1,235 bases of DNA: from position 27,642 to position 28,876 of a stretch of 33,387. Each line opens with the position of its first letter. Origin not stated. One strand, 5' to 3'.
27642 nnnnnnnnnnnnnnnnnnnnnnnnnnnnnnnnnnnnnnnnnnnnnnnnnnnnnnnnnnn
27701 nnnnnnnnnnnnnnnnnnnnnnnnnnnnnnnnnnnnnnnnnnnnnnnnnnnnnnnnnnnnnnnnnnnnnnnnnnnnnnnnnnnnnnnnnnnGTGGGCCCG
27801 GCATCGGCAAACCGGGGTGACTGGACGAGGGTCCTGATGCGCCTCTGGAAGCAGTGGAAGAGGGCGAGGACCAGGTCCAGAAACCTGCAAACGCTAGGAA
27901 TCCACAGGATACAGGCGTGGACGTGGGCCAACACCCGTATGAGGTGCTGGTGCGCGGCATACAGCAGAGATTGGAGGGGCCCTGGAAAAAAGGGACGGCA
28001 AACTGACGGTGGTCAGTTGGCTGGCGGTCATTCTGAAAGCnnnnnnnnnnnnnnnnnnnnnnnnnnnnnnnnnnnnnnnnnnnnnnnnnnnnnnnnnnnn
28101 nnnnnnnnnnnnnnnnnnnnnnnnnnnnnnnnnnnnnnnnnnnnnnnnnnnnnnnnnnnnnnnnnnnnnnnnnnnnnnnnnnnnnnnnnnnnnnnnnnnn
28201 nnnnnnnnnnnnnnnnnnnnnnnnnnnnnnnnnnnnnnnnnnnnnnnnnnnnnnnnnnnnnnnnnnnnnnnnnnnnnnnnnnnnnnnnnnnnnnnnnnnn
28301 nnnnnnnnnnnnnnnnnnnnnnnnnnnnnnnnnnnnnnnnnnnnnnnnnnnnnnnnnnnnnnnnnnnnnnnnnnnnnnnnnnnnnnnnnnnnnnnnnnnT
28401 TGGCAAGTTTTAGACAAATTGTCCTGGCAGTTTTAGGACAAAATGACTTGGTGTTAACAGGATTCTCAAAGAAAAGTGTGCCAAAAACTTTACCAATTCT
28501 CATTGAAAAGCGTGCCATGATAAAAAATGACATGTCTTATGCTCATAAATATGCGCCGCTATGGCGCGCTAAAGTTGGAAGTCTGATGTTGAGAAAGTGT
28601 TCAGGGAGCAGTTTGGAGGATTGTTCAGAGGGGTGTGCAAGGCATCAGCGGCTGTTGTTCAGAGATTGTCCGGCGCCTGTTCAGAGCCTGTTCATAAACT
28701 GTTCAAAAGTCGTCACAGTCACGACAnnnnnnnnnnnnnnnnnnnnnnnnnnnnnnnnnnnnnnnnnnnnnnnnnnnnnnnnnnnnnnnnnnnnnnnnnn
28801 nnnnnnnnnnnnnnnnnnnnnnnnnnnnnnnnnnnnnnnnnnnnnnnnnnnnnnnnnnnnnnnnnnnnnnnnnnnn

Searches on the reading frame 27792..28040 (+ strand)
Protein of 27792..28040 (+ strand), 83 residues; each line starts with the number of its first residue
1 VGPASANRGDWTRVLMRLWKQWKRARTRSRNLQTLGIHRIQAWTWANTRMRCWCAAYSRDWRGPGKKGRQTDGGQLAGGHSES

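Call 27: search_protein_families(library=pfam, max_evalue=10, proteins=[window:27792-28040:+])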
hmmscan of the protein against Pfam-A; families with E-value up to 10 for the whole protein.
seq(83 aa): 1 family
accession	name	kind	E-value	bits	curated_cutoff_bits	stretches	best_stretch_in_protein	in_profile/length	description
PF17650.6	RACo_linker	-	0.2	12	26.2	1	6-35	26-54/86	RACo linker region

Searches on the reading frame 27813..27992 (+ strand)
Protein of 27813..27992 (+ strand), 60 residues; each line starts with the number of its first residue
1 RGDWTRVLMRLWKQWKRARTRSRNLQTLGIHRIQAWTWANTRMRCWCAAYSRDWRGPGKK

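Call 66: search_dna_similar(query=window:27813-27992:+, collection=plasmids, mode=protein, max_evalue=0.001, max_rows=10)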
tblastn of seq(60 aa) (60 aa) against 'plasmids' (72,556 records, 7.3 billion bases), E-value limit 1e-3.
Records with a match: 49; places in all: 55; records where one place covers at least 80% of the query: 33.
Best place of each record, by identity: <60% 49.
By first word of the organism name: Lactiplantibacillus 14; Ligilactobacillus 11; Clostridium 10; Enterococcus 5; Limosilactobacillus 3; Peptoclostridium 1; Paenibacillus 1; Anoxybacillus 1; Loigolactobacillus 1; Lentilactobacillus 1; and 1 more.
By predicted mobility (MOB-suite, as given by PLSDB): non-mobilizable 30; mobilizable 14; conjugative 5.
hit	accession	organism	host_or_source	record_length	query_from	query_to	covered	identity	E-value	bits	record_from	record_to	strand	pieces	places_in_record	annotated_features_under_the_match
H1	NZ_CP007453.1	Peptoclostridium acidaminophilum DSM 3953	black mud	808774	6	51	77%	52.2%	2e-5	46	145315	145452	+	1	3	ltrA: group II intron reverse transcriptase/maturase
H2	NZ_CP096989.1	Clostridium felsineum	whole organism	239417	3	51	82%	47.1%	3e-4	43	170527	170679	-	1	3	ltrA: group II intron reverse transcriptase/maturase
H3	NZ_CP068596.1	Paenibacillus sonchi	cell culture,soil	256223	6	51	77%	50.0%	8e-5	44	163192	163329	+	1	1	ltrA: group II intron reverse transcriptase/maturase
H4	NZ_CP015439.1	Anoxybacillus amylolyticus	Microbial isolate,soil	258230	3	51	82%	45.1%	1e-4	44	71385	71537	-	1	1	ltrA: group II intron reverse transcriptase/maturase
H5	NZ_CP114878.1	Lactiplantibacillus plantarum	Cheese,Traditional cheese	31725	4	52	82%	43.1%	3e-4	43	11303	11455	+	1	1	none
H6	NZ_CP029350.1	Lactiplantibacillus plantarum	Whole organism,White Kimchi (Baek ...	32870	4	52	82%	43.1%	3e-4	43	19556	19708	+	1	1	none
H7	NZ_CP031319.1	Lactiplantibacillus plantarum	Bos taurus,cell culture,milk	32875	4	52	82%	43.1%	3e-4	43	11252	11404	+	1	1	none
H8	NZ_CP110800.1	Lactiplantibacillus plantarum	Canis lupus familiaris dachshund,Whole ...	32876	4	52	82%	43.1%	3e-4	43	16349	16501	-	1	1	none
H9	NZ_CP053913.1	Lactiplantibacillus plantarum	cell culture,wheat germ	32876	4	52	82%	43.1%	3e-4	43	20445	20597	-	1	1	none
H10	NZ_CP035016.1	Lactiplantibacillus plantarum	Tibet kefir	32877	4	52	82%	43.1%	3e-4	43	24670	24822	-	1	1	none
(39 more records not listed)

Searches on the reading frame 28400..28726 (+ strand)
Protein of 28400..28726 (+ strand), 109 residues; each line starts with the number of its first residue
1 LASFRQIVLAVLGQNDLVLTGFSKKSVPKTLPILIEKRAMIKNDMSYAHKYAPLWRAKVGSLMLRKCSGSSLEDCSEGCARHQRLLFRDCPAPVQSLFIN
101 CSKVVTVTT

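Call 97: find_encoding_contigs(protein=window:28400-28726:+, flank=10000, max_places=5)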
Protein window:28400-28726:+ (109 aa): no gene with exactly this product is on record in the collection.
